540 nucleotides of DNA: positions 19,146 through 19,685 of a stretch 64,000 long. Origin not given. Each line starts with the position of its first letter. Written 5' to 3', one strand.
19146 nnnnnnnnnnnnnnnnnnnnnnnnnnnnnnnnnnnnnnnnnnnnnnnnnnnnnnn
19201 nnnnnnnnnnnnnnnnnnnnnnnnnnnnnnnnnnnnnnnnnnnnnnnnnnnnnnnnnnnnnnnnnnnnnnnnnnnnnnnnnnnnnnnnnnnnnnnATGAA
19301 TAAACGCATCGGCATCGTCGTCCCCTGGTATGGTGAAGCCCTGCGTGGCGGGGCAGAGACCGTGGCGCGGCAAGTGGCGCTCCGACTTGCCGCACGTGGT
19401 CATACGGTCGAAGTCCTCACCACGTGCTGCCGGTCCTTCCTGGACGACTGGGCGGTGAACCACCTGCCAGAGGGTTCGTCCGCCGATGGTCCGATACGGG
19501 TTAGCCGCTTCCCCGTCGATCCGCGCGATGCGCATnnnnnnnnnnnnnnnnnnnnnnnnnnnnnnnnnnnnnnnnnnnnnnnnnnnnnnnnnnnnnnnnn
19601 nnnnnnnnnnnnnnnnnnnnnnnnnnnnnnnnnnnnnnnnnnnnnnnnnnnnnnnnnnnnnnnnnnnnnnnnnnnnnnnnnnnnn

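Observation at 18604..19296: Short DUF4214/coiled-coil paralog lacking any catalytic domain, leading the split-GT operon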

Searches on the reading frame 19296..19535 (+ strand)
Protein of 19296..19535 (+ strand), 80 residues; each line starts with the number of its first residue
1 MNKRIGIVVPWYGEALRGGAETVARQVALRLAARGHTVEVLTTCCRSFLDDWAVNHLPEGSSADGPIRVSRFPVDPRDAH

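Call 50: find_related_loci(query=A4, collection=genome_contigs, flank=10000)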
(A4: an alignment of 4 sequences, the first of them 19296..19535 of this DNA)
Query A4 (80 aa) in genome_contigs; peptide patterns used: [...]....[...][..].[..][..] (x = any residue, [..] = any of these).
207 stretches matched a pattern; 28 encode a relative of the query (tblastn E <= 1e-3); 28 distinct loci.
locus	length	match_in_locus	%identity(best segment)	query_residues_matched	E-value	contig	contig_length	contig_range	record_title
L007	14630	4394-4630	59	1-79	1e-30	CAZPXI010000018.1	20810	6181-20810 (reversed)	MAG TPA_asm: uncultured Desulfobulbus sp. isolate SRP128015_co3_35 genome assembly, contig: NODE_2511_length_20810_cov_3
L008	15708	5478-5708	66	1-77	6e-31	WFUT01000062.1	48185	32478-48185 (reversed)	MAG: Desulfobulbaceae bacterium isolate S140_14 k151_269214, whole genome shotgun sequence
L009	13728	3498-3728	66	1-77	5e-31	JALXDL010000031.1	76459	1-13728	MAG: Desulfobulbaceae bacterium isolate T2_metabat2_scaf2bin.285 T2_NODE_153_length_76459_cov_2.761293, whole genome sho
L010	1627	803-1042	59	1-80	1e-30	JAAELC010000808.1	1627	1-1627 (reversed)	MAG: Gammaproteobacteria bacterium isolate Bco_10 BcoG_CONTIG3794425, whole genome shotgun sequence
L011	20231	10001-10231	64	1-77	2e-30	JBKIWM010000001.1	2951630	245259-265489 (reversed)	Thermodesulfobacteriota bacterium B35 contig_1, whole genome shotgun sequence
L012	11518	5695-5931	62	1-79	3e-30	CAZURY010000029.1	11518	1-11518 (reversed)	MAG TPA_asm: uncultured Desulfobulbus sp. isolate SRP163575_co1_272 genome assembly, contig: NODE_12374_length_11518_cov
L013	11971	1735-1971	59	1-79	4e-30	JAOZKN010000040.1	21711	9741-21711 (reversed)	MAG: Desulfocapsa sp. isolate GMC10_bin_7 NODE_1150_length_21711_cov_14.470170, whole genome shotgun sequence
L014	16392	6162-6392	60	3-79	8e-30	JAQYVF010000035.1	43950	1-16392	MAG: Desulfocapsa sp. isolate Sva_acohol_bin16 k141_1470907_length_43950_cov_237.6595, whole genome shotgun sequence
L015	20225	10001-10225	63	3-77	9e-30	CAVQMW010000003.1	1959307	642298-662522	MAG: uncultured delta proteobacterium isolate MFD03804.bin.1.81 genome assembly, contig: contig_3405, whole genome shotg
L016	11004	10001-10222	64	5-78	1e-29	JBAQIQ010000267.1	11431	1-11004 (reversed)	MAG: Candidatus Competibacteraceae bacterium isolate MFD10520_ilm_asm_bin29 k127_77613, whole genome shotgun sequence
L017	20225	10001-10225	60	5-79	3e-29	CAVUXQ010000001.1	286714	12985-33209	MAG: uncultured delta proteobacterium isolate MFD05684.bin.2.19 genome assembly, contig: contig_107134, whole genome sho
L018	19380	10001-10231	57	3-79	4e-29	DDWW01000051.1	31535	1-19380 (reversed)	MAG TPA_asm: Desulfobulbaceae bacterium UBA2276 UBA2276_contig_1845, whole genome shotgun sequence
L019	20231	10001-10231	60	1-77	3e-29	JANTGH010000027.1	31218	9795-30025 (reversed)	MAG: Desulfobulbaceae bacterium isolate bin10054 c_000000000969, whole genome shotgun sequence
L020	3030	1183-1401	60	5-77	6e-29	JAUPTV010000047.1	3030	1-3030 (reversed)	MAG: Pseudomonadota bacterium isolate erpe_2018_sw_3hr_WHONDRS-SW48-000086_B_bin.13 scaffold_98045, whole genome shotgun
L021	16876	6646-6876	58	3-79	8e-29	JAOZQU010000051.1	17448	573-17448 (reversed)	MAG: Desulfocapsa sp. isolate GMC6_bin_5 GMC6_2748_length_17448_cov_8.434083, whole genome shotgun sequence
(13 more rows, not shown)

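Call 61: find_related_loci(query=A5, collection=metagenome_contigs, flank=10000)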
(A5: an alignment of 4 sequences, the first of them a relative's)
Query A5 (241 aa) in metagenome_contigs; peptide patterns used: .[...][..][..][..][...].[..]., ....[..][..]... (x = any residue, [..] = any of these).
520 stretches matched a pattern; 85 encode a relative of the query (tblastn E <= 1e-3); the best 80 are kept; 80 distinct loci.
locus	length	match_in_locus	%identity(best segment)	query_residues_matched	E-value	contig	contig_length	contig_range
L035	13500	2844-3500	69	11-228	1e-84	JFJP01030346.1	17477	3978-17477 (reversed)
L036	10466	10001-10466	84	7-170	6e-68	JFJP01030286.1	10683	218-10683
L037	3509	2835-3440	35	14-221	6e-36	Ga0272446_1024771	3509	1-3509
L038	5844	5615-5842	84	7-82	9e-36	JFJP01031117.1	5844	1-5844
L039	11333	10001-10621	37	8-221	3e-35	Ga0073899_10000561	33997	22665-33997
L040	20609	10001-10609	39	18-211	4e-35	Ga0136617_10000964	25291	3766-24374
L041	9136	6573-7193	37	8-221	3e-35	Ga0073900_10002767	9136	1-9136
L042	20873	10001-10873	43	7-181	3e-35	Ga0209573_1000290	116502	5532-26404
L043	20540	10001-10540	41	19-198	5e-35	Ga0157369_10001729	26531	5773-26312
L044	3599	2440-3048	39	3-204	1e-34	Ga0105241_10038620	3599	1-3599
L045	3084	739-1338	32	11-218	3e-34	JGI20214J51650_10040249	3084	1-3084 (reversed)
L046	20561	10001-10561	38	9-202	4e-34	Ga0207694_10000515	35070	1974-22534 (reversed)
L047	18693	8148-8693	39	14-198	3e-34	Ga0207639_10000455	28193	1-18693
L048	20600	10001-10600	35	9-208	5e-34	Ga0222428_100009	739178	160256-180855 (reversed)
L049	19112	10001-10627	38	10-208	1e-33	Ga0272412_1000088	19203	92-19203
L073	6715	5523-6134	33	11-206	4e-29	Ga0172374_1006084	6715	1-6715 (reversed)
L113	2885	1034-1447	34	57-195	8e-15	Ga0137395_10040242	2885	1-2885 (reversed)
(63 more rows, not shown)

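Call 68: search_protein_families(library=pfam, proteins=[L035:5903-7186:+, L035:8425-9564:+, L035:9658-10668:+, L035:10671-11810:+, L035:11783-12439:+, L035:12479-13231:+, L073:4183-5382:+, L113:557-2605:+, L035:2847-3542:+], max_evalue=0.001)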
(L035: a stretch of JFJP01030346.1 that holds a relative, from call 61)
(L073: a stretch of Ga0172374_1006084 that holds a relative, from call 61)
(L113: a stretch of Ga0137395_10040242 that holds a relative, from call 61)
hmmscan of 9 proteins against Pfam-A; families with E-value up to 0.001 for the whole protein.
L035:5903-7186:+ (428 aa): 6 families
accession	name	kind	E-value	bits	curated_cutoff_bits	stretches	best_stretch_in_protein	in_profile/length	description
PF13489.12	Methyltransf_23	-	1.4e-12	48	27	1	59-214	20-152/164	Methyltransferase domain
PF13649.12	Methyltransf_25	-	5.7e-09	37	27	1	66-149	2-90/97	Methyltransferase domain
PF08242.18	Methyltransf_12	-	1.1e-08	36.1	30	1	66-149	1-89/98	Methyltransferase domain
PF08241.18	Methyltransf_11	-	1.4e-08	35.7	21.2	1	66-149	1-88/95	Methyltransferase domain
PF13847.12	Methyltransf_31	-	0.00016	21.9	27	1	64-137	6-88/145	Methyltransferase domain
PF07021.18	MetW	-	0.00089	19.4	21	0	61-145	13-99/193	Methionine biosynthesis protein MetW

L035:8425-9564:+ (380 aa): 1 family
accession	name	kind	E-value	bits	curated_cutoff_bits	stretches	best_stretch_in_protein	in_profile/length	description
PF04188.19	Mannosyl_trans2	-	1.8e-09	37.9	22.4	1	39-205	43-210/443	Mannosyltransferase (PIG-V)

L035:9658-10668:+ (337 aa): 3 families
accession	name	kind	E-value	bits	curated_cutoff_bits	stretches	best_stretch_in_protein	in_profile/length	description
PF00535.33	Glycos_transf_2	-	4.7e-34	118.2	23.3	1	28-192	1-167/168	Glycosyl transferase family 2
PF13641.12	Glyco_tranf_2_3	-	3.5e-07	30.9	27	1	25-193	1-175/230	Glycosyltransferase like family 2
PF10111.15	Glyco_tranf_2_2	-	8.8e-06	25.8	27.3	1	51-134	20-106/276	Glycosyltransferase like family 2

L035:10671-11810:+ (380 aa): 1 family
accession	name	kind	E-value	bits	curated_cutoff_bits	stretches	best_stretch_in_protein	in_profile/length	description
PF04188.19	Mannosyl_trans2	-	3.3e-10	40.3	22.4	1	56-209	59-214/443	Mannosyltransferase (PIG-V)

L035:11783-12439:+ (219 aa): 0 families

L035:12479-13231:+ (251 aa): 3 families
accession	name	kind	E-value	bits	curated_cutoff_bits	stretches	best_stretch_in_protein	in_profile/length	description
PF13489.12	Methyltransf_23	-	6.6e-09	36.1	27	1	30-109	20-98/164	Methyltransferase domain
PF13649.12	Methyltransf_25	-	0.00018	22.6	27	1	36-120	1-92/97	Methyltransferase domain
PF08242.18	Methyltransf_12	-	0.00041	21.5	30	0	37-119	1-90/98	Methyltransferase domain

L073:4183-5382:+ (400 aa): 3 families
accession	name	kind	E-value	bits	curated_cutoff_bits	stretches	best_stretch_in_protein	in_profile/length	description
PF13635.12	DUF4143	-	1.9e-27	96.4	28.1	1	201-358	2-160/160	Domain of unknown function (DUF4143)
PF13173.12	AAA_14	-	3.4e-18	66.3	27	1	26-144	5-116/129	AAA domain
PF01637.24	ATPase_2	-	0.00051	20.4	33.2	0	67-132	94-162/225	ATPase domain predominantly from Archaea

L113:557-2605:+ (683 aa): 1 family
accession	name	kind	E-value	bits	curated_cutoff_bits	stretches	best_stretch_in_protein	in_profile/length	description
PF13946.11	DUF4214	-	3.1e-20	72.4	23.2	2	97-147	16-67/72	Domain of unknown function (DUF4214)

L035:2847-3542:+ (232 aa): 1 family
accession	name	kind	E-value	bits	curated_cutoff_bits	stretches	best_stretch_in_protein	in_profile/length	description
PF13946.11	DUF4214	-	2.5e-07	31.1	23.2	1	72-120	19-67/72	Domain of unknown function (DUF4214)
